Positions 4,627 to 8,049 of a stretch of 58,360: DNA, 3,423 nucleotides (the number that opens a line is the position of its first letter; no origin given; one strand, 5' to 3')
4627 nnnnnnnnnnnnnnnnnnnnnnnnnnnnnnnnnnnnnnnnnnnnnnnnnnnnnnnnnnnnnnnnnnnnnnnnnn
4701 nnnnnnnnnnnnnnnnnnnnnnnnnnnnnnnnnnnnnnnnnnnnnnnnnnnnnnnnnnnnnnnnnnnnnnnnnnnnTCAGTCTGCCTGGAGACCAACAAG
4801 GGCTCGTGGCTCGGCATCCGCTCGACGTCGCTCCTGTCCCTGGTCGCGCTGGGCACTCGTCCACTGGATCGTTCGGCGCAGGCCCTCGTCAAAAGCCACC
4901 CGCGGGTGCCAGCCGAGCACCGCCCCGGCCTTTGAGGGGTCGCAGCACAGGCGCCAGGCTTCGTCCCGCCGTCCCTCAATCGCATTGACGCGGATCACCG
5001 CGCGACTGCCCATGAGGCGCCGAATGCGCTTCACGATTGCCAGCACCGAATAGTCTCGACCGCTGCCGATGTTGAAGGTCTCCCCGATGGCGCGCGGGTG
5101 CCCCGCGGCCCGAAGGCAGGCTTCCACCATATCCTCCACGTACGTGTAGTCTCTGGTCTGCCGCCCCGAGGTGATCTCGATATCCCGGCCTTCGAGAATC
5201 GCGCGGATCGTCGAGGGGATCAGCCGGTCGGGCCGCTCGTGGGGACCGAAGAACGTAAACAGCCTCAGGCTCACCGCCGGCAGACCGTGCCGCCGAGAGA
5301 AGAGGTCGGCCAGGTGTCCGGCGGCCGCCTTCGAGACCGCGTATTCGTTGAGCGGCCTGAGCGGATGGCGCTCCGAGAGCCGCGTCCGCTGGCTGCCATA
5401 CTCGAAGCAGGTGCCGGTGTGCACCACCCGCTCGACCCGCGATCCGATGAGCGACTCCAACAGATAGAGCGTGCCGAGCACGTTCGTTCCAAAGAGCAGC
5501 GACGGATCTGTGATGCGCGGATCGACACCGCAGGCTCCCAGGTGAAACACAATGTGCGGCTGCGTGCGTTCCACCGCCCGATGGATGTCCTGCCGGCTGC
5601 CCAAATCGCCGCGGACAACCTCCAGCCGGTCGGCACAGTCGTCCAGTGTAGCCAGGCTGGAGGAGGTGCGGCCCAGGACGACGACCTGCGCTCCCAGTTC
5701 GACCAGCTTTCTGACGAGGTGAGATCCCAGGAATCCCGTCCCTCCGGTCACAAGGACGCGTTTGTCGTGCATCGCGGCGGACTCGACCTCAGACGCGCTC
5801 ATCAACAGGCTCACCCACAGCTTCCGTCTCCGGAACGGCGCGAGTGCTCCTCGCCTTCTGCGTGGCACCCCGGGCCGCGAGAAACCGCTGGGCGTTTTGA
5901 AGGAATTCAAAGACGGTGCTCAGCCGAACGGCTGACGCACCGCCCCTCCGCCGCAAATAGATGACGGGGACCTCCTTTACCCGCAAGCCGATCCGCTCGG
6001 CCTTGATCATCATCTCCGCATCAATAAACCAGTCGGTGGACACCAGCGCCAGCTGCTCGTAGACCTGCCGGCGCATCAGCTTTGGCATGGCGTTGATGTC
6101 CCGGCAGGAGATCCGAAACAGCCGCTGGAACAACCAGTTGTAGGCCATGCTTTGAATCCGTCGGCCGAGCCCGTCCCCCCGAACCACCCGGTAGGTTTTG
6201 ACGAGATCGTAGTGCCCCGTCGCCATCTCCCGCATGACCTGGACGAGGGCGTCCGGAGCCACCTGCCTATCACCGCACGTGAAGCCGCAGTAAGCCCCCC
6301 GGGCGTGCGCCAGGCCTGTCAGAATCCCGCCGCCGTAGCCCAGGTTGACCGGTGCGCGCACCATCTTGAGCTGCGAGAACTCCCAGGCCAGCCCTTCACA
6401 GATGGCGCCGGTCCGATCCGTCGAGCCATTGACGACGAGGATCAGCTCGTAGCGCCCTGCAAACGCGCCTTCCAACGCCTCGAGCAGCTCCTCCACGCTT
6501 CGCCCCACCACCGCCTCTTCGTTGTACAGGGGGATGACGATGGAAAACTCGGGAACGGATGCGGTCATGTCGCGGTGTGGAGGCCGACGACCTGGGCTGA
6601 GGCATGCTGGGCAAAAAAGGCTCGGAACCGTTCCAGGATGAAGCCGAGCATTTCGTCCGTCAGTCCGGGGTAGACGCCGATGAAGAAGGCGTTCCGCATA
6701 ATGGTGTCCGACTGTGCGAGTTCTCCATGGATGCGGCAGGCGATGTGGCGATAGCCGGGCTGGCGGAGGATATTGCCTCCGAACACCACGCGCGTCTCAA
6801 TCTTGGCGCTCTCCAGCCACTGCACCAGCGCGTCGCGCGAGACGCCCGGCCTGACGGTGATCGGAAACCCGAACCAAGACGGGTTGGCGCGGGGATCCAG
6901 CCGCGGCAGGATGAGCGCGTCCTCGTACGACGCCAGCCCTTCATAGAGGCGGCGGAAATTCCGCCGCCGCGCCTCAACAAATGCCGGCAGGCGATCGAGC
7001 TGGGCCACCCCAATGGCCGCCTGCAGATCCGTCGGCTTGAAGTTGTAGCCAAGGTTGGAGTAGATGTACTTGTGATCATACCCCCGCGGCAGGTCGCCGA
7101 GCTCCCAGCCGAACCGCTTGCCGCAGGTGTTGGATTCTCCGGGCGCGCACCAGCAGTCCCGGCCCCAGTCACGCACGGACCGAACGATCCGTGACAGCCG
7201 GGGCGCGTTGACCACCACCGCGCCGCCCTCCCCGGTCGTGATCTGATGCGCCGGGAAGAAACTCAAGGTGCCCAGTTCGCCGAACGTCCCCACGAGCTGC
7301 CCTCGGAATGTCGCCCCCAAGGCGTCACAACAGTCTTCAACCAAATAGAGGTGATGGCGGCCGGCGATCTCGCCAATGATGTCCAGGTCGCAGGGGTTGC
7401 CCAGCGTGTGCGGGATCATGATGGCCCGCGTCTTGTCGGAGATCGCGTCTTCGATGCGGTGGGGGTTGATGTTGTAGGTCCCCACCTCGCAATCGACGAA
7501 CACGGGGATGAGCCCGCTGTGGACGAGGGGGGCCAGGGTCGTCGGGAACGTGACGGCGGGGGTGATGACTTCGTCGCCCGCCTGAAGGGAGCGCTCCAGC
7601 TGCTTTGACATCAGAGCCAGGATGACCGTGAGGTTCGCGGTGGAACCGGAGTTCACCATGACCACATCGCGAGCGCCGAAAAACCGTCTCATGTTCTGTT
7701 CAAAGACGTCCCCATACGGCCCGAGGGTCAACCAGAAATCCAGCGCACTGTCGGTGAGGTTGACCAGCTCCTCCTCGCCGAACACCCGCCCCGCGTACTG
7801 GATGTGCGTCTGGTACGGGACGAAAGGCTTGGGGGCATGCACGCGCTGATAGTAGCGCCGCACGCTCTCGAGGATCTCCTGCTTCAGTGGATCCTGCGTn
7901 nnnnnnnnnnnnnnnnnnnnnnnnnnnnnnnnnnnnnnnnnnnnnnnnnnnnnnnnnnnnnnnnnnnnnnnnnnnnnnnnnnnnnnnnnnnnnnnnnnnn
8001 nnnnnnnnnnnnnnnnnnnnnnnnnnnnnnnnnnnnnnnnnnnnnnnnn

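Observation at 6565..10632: RfbH (E1) fused to an SDR domain with an altered catalytic motif, and no E3 reductase in sight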

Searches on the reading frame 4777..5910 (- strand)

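Call 3: search_protein_families(library=pfam, proteins=[window:4777-5910:-], max_evalue=0.01)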
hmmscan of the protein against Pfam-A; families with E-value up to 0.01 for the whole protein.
window:4777-5910:- (377 aa): 11 families
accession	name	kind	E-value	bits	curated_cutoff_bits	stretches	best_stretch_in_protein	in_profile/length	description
PF01370.27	Epimerase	-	2.3e-56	191.4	20.9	1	52-282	1-240/240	NAD dependent epimerase/dehydratase family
PF16363.11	GDP_Man_Dehyd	-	1.6e-53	182.8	27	1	53-347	1-332/332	GDP-mannose 4,6 dehydratase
PF01073.25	3Beta_HSD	-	4e-13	49.5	22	1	53-269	1-229/280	3-beta hydroxysteroid dehydrogenase/isomerase family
PF02719.21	Polysacc_synt_2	-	2.8e-12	46.9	20.2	1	52-304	1-251/293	Polysaccharide biosynthesis protein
PF13460.12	NAD_binding_10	-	3.3e-09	37.3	27.2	1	56-197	1-127/184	NAD(P)H-binding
PF07993.18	NAD_binding_4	-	4.2e-09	36.4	20.1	1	54-216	1-203/258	Male sterility protein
PF04321.23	RmlD_sub_bind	-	5e-09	36.1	27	1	51-304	2-235/287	RmlD substrate binding domain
PF00106.31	adh_short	-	3e-07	30.6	26.6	1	50-117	1-72/195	short chain dehydrogenase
PF05368.20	NmrA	-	4.4e-06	26.9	27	1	49-117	2-71/298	NmrA-like family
PF08659.16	KR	-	1.4e-05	25.6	22.6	1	52-117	3-76/180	KR domain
PF00148.24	Oxidored_nitro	-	0.0062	15.9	28.6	0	45-122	268-347/399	Nitrogenase component 1 type Oxidoreductase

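Call 4: search_protein_families(library=ncbifam, proteins=[window:4777-5910:-], max_evalue=0.001)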
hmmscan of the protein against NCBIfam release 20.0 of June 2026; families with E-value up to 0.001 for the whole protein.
window:4777-5910:- (377 aa): 77 families (the best 25 are shown)
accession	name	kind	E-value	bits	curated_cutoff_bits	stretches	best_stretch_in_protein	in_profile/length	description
TIGR01181.1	dTDP_gluc_dehyt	equivalog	1.2e-53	182.3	365.1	1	51-355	1-315/321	dTDP-glucose 4,6-dehydratase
TIGR04180.1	EDH_00030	hypoth_equivalog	1.2e-49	169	475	1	52-338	1-296/297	NAD-dependent 4,6-dehydratase LegB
TIGR01179.1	galE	equivalog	3.1e-40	138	262.3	1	51-355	1-329/332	UDP-glucose 4-epimerase GalE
NF007582.0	PRK10217.1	equivalog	1.3e-36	126.4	698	1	50-354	2-334/355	dTDP-glucose 4,6-dehydratase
NF007490.0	PRK10084.1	subfamily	1.8e-36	125.9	649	2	178-356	155-339/361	dTDP-glucose 4,6-dehydratase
TIGR02622.1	CDP_4_6_dhtase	equivalog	1.9e-32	112.7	278.45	1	48-361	3-340/352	CDP-glucose 4,6-dehydratase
TIGR02197.1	heptose_epim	equivalog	2.4e-23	82.8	274.6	1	52-306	1-266/316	ADP-glyceromanno-heptose 6-epimerase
TIGR03466.1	HpnA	hypoth_equivalog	3.9e-22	78.6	367.65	1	51-304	2-250/327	hopanoid-associated sugar epimerase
NF042422.1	oxyalk_red_OleD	equivalog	5e-19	68.8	580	1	51-296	2-246/329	2-alkyl-3-oxoalkanoate reductase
NF052578.1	StrlDmthSdmBMthl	equivalog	7.1e-19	68.7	600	1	52-302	3-247/328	sterol demethylase protein SdmB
NF011728.1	PRK15181.1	equivalog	1.6e-18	66.9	760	1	47-351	13-337/348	Vi polysaccharide biosynthesis UDP-N-acetylglucosaminuronic acid C-4 epimerase TviC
NF007956.0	PRK10675.1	subfamily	1.8e-17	63.5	394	2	51-222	2-179/338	UDP-glucose 4-epimerase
NF047922.1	GDPFucSynFcl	equivalog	2.1e-16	60.3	500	1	49-355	2-305/308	GDP-L-fucose synthase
NF042423.1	oxyalk_red_Shew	equivalog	2.8e-16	59.5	580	1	46-270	5-222/331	2-alkyl-3-oxoalkanoate reductase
NF043036.1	ErythonDh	equivalog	7.4e-16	58.2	325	1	51-309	2-275/321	D-erythronate dehydrogenase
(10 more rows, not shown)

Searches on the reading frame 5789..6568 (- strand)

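Call 3: search_protein_families(library=pfam, proteins=[window:5789-6568:-], max_evalue=0.01)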
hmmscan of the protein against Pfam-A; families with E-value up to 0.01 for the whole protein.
window:5789-6568:- (259 aa): 2 families
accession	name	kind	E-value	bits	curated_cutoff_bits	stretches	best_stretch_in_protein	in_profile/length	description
PF00535.33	Glycos_transf_2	-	1.2e-24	87.5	23.3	1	9-170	1-164/168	Glycosyl transferase family 2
PF13641.12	Glyco_tranf_2_3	-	1e-07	32.7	27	1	6-128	1-124/230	Glycosyltransferase like family 2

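Call 4: search_protein_families(library=ncbifam, proteins=[window:5789-6568:-], max_evalue=0.001)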
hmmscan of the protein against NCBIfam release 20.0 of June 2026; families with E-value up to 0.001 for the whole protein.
window:5789-6568:- (259 aa): 15 families
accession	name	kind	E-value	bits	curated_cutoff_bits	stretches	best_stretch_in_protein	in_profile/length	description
NF047588.1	GlcsyltransPgfSStrep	equivalog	4.4e-19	68.8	500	1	8-174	3-168/308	glycosyltransferase PgfS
NF007986.1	PRK10714.1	equivalog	8.8e-15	54.5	529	1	4-216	4-212/316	undecaprenyl-phosphate 4-deoxy-4-formamido-L-arabinose transferase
NF007482.0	PRK10073.1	equivalog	2.7e-12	46.4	423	1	1-117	1-111/334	glycosyltransferase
TIGR04182.1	glyco_TIGR04182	equivalog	1.5e-10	40.9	325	1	9-211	3-197/293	S-layer glycoprotein N-glycosyltransferase AglJ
TIGR03937.1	PgaC_IcaA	equivalog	1.6e-10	40.6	422.3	1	4-116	43-151/407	poly-beta-1,6-N-acetyl-D-glucosamine synthase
NF058614.1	PPMAGASynPpgS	equivalog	4e-10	39.5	370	1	10-203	4-195/226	polyprenyl-phospho-N-acetylgalactosaminyl synthase PpgS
TIGR03469.1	HpnB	hypoth_equivalog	1.1e-08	34.5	379.25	1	3-152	41-197/386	hopene-associated glycosyltransferase HpnB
NF047683.1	TeichurnBiosyTuaG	equivalog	2e-08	34.2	400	1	1-133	1-130/252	teichuronic acid biosynthesis protein TuaG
TIGR04283.1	glyco_like_mftF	equivalog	1.8e-07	31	182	1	9-146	2-128/221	TIGR04283 family arsenosugar biosynthesis glycosyltransferase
NF041391.1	DPhHxTase_Halo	equivalog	5.8e-07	28.7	375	1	15-211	4-190/213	dolichyl-phosphate hexose transferase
NF041875.1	EPS_EpsD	equivalog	6.1e-06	25.9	370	1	9-115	2-104/325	exopolysaccharide biosynthesis glycosyltransferase EpsD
NF050050.1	ProtGlycPglI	equivalog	5.7e-05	22.6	500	1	6-123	2-116/306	GalNAc(5)-diNAcBac-PP-undecaprenol beta-1,3-glucosyltransferase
NF053739.1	GlytfEpsEBac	equivalog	8.6e-05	21.6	450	1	6-130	1-123/265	glycosyltransferase EpsE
NF010496.0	PRK13915.1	equivalog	0.00019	20.6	262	1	8-100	33-126/307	glucosyl-3-phosphoglycerate synthase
NF038302.1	EPS_HpsE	equivalog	0.00077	18.5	300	0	7-98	2-94/307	hormogonium polysaccharide biosynthesis glycosyltransferase HpsE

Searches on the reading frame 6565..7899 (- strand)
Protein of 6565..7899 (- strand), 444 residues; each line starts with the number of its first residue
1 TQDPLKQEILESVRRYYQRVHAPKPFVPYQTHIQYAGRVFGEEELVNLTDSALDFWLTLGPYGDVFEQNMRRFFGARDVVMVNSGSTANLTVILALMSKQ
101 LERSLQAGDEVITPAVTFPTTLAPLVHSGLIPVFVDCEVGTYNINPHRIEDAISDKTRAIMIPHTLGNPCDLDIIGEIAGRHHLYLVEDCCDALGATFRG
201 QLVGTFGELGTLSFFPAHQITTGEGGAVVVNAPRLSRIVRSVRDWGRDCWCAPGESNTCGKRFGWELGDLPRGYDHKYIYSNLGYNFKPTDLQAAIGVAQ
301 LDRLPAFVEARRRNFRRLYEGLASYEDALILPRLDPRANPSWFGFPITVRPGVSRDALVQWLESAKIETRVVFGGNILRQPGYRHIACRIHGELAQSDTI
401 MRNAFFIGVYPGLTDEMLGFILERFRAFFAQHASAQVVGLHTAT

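Call 20: search_dna_similar(query=window:6565-7899:-, collection=plasmids, mode=protein, max_rows=30)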
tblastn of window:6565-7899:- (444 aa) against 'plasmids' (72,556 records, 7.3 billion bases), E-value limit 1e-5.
Records with a match: 1284; places in all: 1783; records where one place covers at least 80% of the query: 719.
Best place of each record, by identity: <60% 1284.
By first word of the organism name: Rhizobium 164; Streptomyces 135; Ralstonia 135; Bacillus 111; Sinorhizobium 99; Pantoea 95; Escherichia 68; Staphylococcus 28; Azospirillum 26; Shigella 21; and 161 more.
By predicted mobility (MOB-suite, as given by PLSDB): non-mobilizable 774; mobilizable 266; conjugative 244.
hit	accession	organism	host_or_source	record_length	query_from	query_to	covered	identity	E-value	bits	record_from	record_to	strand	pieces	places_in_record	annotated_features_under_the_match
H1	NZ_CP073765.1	Methylovirgula sp. HY1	soil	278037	5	429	96%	53.0%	2e-144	462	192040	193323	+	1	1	rfbH: lipopolysaccharide biosynthesis protein RfbH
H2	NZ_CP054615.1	Azospirillum oryzae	cell culture,soil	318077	2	428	96%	52.3%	2e-149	477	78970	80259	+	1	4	rfbH: lipopolysaccharide biosynthesis protein RfbH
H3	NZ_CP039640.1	Azospirillum sp. TSH100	soil,soil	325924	2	428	96%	52.1%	5e-149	476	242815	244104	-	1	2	rfbH: lipopolysaccharide biosynthesis protein RfbH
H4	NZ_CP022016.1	Salmonella enterica subsp. enterica serovar India str. ...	-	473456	1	430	97%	51.0%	1e-146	469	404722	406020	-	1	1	rfbH: lipopolysaccharide biosynthesis protein RfbH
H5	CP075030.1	Salmonella enterica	-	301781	1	430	97%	51.0%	3e-146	468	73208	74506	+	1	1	rfbH: lipopolysaccharide biosynthesis protein RfbH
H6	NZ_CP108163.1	Streptomyces sp. NBC_00158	-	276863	6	433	96%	50.6%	2e-128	416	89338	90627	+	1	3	rfbH: lipopolysaccharide biosynthesis protein RfbH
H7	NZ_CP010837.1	Sphingomonas hengshuiensis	whole organism,soil of Hengshui Lake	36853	1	429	97%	50.2%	8e-128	414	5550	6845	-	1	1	rfbH: lipopolysaccharide biosynthesis protein RfbH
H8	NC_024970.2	Streptomyces lavendulae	-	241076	6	432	96%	50.2%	5e-127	412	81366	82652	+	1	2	rfbH: lipopolysaccharide biosynthesis protein RfbH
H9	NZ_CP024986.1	Streptomyces lavendulae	pure culture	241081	6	432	96%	50.2%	5e-127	412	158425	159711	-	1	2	rfbH: lipopolysaccharide biosynthesis protein RfbH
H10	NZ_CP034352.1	Streptomyces sp. W1SF4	-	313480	6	433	96%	49.9%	9e-127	411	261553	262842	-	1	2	rfbH: lipopolysaccharide biosynthesis protein RfbH | NDP-hexose 2,3-dehydratase family protein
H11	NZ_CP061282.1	Streptomyces xanthii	whole organism,leaf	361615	6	428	95%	50.5%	1e-128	417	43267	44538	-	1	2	rfbH: lipopolysaccharide biosynthesis protein RfbH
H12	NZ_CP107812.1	Streptomyces sp. NBC_00539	-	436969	6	428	95%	50.5%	1e-128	417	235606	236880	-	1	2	rfbH: lipopolysaccharide biosynthesis protein RfbH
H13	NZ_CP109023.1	Streptomyces sp. NBC_00667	-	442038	6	428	95%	50.5%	1e-128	417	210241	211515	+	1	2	rfbH: lipopolysaccharide biosynthesis protein RfbH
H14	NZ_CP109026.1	Streptomyces sp. NBC_00664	-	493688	6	428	95%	50.5%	1e-128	417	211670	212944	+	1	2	rfbH: lipopolysaccharide biosynthesis protein RfbH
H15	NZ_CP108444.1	Streptomyces sp. NBC_01276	-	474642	6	428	95%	50.5%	4e-126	409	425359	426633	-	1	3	rfbH: lipopolysaccharide biosynthesis protein RfbH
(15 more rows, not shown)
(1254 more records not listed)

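Call 22: get_annotated_region(hit=H4, flank=8000)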
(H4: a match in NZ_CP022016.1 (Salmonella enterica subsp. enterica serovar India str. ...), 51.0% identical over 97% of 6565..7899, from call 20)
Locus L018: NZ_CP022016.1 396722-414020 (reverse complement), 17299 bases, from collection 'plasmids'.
description: Salmonella enterica subsp. enterica serovar India str. SA20085604 plasmid unnamed1, complete sequence
organism: Salmonella enterica subsp. enterica serovar India str. SA20085604 (NCBI taxid 1242098)
taxonomy: Bacteria; Pseudomonadota; Gammaproteobacteria; Enterobacterales; Enterobacteriaceae; Salmonella; Salmonella enterica; Salmonella enterica subsp. enterica serovar India str. SA20085604
host: -; source: -; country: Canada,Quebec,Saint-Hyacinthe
typing (MOB-suite, as given by PLSDB): non-mobilizable
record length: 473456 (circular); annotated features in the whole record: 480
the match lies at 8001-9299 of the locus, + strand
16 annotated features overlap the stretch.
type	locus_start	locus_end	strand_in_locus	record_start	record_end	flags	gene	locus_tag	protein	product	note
CDS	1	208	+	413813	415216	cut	wcaM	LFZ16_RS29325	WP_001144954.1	colanic acid biosynthesis protein WcaM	-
CDS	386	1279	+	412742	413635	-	galF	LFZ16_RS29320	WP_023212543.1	GalU regulator GalF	GO:0009225 - nucleotide-sugar metabolic process [Evidence IEA]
CDS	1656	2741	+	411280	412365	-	rfbB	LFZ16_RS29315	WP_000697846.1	dTDP-glucose 4,6-dehydratase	GO:0019305 - dTDP-rhamnose biosynthetic process [Evidence IEA]; GO:0009243 - O antigen biosynthetic process [Evidence ...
CDS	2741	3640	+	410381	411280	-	rfbD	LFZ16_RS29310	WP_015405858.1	dTDP-4-dehydrorhamnose reductase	-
CDS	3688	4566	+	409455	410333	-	rfbA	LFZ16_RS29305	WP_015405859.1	glucose-1-phosphate thymidylyltransferase RfbA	GO:0045226 - extracellular polysaccharide biosynthetic process [Evidence IEA]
CDS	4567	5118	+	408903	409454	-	rfbC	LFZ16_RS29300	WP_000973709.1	dTDP-4-dehydrorhamnose 3,5-epimerase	GO:0019305 - dTDP-rhamnose biosynthetic process [Evidence IEA]; GO:0009243 - O antigen biosynthetic process [Evidence ...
CDS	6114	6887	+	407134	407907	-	rfbF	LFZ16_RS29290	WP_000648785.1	glucose-1-phosphate cytidylyltransferase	GO:0009103 - lipopolysaccharide biosynthetic process [Evidence IEA]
CDS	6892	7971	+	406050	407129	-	rfbG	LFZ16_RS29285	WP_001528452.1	CDP-glucose 4,6-dehydratase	GO:0009243 - O antigen biosynthetic process [Evidence IEA]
CDS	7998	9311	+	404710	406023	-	rfbH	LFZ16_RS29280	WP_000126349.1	lipopolysaccharide biosynthesis protein RfbH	-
CDS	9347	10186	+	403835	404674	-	-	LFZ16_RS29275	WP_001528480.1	CDP-paratose synthase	-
CDS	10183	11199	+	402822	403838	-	-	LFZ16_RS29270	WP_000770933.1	CDP-paratose 2-epimerase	-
CDS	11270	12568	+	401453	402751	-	-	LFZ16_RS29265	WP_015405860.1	MATE family efflux transporter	-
CDS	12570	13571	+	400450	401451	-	-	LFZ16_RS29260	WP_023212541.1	glycosyltransferase family 2 protein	-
CDS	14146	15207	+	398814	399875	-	-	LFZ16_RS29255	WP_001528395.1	glycosyltransferase family 1 protein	-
CDS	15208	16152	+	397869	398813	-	rfbN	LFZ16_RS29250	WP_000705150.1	O antigen biosynthesis rhamnosyltransferase RfbN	-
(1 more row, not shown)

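Call 23: get_annotated_region(hit=H2, flank=8000)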
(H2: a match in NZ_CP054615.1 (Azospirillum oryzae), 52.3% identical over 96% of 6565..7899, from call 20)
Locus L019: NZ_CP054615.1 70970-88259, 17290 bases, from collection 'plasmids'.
description: Azospirillum oryzae strain KACC 14407 plasmid unnamed1, complete sequence
organism: Azospirillum oryzae (NCBI taxid 286727)
taxonomy: Bacteria; Pseudomonadota; Alphaproteobacteria; Rhodospirillales; Azospirillaceae; Azospirillum; Azospirillum oryzae
host: -; source: cell culture,soil; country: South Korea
typing (MOB-suite, as given by PLSDB): non-mobilizable; replicon rep_cluster_1806
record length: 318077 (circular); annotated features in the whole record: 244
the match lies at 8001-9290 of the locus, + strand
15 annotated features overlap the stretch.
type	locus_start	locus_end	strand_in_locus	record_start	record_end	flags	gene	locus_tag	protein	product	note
CDS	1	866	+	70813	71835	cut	-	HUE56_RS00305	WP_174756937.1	glycosyltransferase family 2 protein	-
CDS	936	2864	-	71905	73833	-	-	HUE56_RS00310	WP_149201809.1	hypothetical protein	-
CDS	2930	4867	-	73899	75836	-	asnB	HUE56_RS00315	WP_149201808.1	asparagine synthase (glutamine-hydrolyzing)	GO:0006529 - asparagine biosynthetic process [Evidence IEA]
CDS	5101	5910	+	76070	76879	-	-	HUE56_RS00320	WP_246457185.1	FkbM family methyltransferase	-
CDS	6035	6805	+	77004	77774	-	rfbF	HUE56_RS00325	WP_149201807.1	glucose-1-phosphate cytidylyltransferase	GO:0009103 - lipopolysaccharide biosynthetic process [Evidence IEA]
CDS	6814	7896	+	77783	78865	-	rfbG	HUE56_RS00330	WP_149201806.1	CDP-glucose 4,6-dehydratase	GO:0009243 - O antigen biosynthetic process [Evidence IEA]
CDS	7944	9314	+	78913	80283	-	rfbH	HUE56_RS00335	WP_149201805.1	lipopolysaccharide biosynthesis protein RfbH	-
CDS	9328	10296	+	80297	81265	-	-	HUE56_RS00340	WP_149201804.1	NAD(P)-dependent oxidoreductase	-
CDS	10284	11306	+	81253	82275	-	-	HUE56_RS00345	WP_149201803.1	GDP-mannose 4,6-dehydratase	-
CDS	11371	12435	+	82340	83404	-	-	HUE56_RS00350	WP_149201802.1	glycosyltransferase family 4 protein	-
CDS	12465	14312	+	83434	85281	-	-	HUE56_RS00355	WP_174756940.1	glycosyltransferase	-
CDS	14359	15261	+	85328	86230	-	-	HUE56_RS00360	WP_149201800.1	NAD(P)-dependent oxidoreductase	-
CDS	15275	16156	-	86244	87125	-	-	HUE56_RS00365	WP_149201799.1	glycosyltransferase family 2 protein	-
CDS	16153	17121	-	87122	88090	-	-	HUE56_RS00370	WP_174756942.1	glycosyltransferase family 2 protein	-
CDS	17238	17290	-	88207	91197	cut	-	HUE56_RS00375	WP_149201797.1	tetratricopeptide repeat protein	-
